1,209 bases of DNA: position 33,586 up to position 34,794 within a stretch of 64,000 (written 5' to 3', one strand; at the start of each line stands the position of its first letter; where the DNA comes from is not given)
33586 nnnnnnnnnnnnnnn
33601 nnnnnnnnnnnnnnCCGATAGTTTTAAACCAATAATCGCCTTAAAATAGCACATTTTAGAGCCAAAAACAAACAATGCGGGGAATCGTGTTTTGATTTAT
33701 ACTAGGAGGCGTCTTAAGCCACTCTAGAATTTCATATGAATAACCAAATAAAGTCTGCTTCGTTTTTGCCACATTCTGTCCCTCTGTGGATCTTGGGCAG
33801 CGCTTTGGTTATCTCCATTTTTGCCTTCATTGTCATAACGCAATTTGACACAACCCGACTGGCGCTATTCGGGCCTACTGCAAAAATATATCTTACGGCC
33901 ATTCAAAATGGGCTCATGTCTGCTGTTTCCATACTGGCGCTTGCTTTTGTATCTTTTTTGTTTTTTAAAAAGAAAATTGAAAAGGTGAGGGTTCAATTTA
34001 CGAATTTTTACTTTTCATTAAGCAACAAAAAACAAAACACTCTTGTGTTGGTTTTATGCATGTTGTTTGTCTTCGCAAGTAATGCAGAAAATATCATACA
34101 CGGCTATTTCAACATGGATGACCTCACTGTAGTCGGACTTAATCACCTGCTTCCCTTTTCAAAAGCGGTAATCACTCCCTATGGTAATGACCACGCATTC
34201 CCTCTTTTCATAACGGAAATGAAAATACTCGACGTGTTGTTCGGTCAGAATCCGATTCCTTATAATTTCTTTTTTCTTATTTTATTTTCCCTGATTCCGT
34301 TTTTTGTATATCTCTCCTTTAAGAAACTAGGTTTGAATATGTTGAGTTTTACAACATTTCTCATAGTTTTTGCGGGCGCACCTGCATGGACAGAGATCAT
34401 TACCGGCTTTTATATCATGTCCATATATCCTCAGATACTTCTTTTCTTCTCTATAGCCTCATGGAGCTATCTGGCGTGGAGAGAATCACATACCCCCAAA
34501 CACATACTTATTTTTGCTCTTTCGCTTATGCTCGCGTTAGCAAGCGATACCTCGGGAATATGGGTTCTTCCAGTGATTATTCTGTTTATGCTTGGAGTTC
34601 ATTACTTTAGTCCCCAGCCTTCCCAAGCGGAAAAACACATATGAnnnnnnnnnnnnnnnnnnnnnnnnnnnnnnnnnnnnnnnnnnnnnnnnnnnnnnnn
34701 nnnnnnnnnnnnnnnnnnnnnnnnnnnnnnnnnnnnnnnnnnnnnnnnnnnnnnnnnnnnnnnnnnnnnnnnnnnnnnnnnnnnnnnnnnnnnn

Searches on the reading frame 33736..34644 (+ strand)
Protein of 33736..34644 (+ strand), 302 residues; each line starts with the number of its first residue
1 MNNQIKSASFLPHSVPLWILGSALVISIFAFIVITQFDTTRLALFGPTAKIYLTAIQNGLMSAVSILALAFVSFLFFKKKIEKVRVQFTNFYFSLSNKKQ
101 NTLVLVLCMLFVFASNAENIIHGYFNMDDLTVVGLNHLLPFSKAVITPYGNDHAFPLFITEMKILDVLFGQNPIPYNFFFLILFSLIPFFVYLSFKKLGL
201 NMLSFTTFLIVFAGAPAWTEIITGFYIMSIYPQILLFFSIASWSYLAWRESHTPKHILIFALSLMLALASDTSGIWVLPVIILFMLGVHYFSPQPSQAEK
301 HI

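Call 9: search_protein_families(library=pfam, proteins=[window:33736-34644:+], max_evalue=0.001)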
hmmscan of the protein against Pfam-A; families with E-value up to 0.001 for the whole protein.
window:33736-34644:+ (302 aa): 0 families

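Call 32: search_protein_families(library=ncbifam, proteins=[window:33736-34644:+], max_evalue=0.0001)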
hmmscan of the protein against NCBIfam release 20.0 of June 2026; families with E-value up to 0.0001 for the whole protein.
window:33736-34644:+ (302 aa): 0 families

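Call 42: search_protein_families(library=pfam, proteins=[window:33736-34644:+], max_evalue=10)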
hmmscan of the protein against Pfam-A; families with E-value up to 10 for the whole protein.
window:33736-34644:+ (302 aa): 0 families

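Call 52: find_homologous_proteins(query=window:33736-34644:+)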
Query window:33736-34644:+ (302 aa): 10 proteins with E <= 0.001 among 7467 candidates.
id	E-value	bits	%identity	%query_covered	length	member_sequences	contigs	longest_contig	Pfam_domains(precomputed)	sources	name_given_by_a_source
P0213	1.7e-123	430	67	100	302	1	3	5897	-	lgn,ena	-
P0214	3.2e-120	419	64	100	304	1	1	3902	-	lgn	-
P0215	1.2e-117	411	68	92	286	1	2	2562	-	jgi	jgi:hypothetical protein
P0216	1.5e-113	397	61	97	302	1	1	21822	-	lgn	-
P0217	8.5e-103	362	56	100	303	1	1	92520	-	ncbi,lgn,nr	ncbi:MAG: hypothetical protein Q8P86_01610 [bacterium]|nr:hypothetical protein [bacterium]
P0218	5.9e-90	320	52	90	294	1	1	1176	-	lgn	-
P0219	3.9e-89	317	76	64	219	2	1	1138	-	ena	-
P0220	3.7e-88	314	53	92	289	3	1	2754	-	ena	-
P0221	7.8e-87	310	48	99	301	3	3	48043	-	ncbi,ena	-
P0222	8.9e-82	293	49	92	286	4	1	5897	-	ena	-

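Call 63: predict_structure(alignment_id=A2)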
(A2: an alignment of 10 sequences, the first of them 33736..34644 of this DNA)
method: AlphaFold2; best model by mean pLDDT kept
length: 302 residues; sequences in the alignment: 10
mean_pLDDT: 74.0   pTM: 0.70
mean pLDDT of the five models: 74.0, 72.4, 71.6, 70.7, 68.4
residues with pLDDT >= 90: 41; 70-90: 166; 50-70: 55; < 50: 40
segments of 3 or more residues with pLDDT < 50: 1-11, 127-135, 150-154, 224-230, 296-302
pLDDT, mean of each block of 10 residues (from residue 1): 38 68 86 86 75 79 86 83 84 90 93 75 53 53 61 55 75 76 87 87 82 59 46 79 91 93 84 66 85 50 32
secondary structure, 60 per line:
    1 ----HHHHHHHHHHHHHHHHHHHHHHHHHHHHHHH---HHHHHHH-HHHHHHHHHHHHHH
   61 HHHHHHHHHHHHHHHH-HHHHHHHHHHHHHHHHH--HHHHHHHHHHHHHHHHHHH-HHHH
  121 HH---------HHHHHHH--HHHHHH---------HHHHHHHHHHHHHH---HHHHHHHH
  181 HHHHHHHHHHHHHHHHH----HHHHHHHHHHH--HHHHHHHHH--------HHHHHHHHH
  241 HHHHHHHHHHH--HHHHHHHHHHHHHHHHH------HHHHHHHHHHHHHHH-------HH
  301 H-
elements in order: H5-35 H39-45 H47-76 H78-94 H97-115 H117-122 H132-138 H141-146 H156-169 H173-197 H202-212 H215-223 H232-251 H254-270 H277-291

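Call 65: fold_search(model_id=the predicted structure, library=pdb)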
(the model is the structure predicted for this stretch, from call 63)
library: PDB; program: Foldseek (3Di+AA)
matches with E <= 10: 105; with E <= 0.001: 0
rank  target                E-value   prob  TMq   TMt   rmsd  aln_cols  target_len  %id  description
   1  5h36_E                4.0e-01  0.33  0.18  0.23  14.9       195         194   12  Crystal structures of the TRIC trimeric intracellular cation channel orthologue from Rhodobacter sphaeroides (released 2017-01-11)
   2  5wud                  8.5e-01  0.16  0.17  0.22  14.2       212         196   13  Structural basis for conductance through TRIC cation channels (released 2017-06-21)
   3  5wuc                  1.1e+00  0.14  0.17  0.22  14.2       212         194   13  Structural basis for conductance through TRIC cation channels (released 2017-07-12)
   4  5h36_A                1.1e+00  0.16  0.18  0.23  15.0       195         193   12  Crystal structures of the TRIC trimeric intracellular cation channel orthologue from Rhodobacter sphaeroides (released 2017-01-11)
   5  7lic_A                1.8e+00  0.10  0.19  0.16  21.0       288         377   12  The structure of the insect olfactory receptor OR5 from Machilis hrabei (released 2021-08-11)
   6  9i5k_A                2.0e+00  0.84  0.43  0.28   5.4       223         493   12  Structure of the Chaetomium thermophilum Pmt4 homodimer (C2 symmetry) (released 2025-12-24)
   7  5h35_C                2.0e+00  0.10  0.16  0.21  14.3       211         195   16  Crystal structures of the TRIC trimeric intracellular cation channel orthologue from Sulfolobus solfataricus (released 2017-01-11)
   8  9f0l                  2.3e+00  0.10  0.21  0.10  18.3       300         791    9  Scalable protein design using hallucination in a relaxed sequence space (released 2024-10-16)
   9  3rce_A                2.5e+00  0.72  0.42  0.21   6.4       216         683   12  Bacterial oligosaccharyltransferase PglB (released 2011-06-15)
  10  7na7_R                2.6e+00  0.06  0.18  0.18  19.6       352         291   13  Structures of human ghrelin receptor-Gi complexes with ghrelin and a synthetic agonist (released 2021-12-15)
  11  9fqr_K2               2.6e+00  0.04  0.13  0.02  41.5       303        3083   10  96-nm repeat of axonemal doublet microtubules from bovine sperm (released 2025-03-26)
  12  5glh_A                2.9e+00  0.04  0.11  0.08  18.1       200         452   12  Human endothelin receptor type-B in complex with ET-1 (released 2016-09-07)
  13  10lg_A                3.1e+00  0.11  0.21  0.23  19.8       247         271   12  Crystal structure of Streptococcus thermophilus SHP pheromone receptor Rgg3 in complex with Rgg3bp13 (released 2026-02-04)
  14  5wuf                  3.1e+00  0.08  0.17  0.23  14.9       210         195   11  Structural basis for conductance through TRIC cation channels (released 2017-08-09)
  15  2efl                  3.1e+00  0.07  0.15  0.16  38.3       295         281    7  Crystal structure of the EFC domain of formin-binding protein 17 (released 2007-05-29)
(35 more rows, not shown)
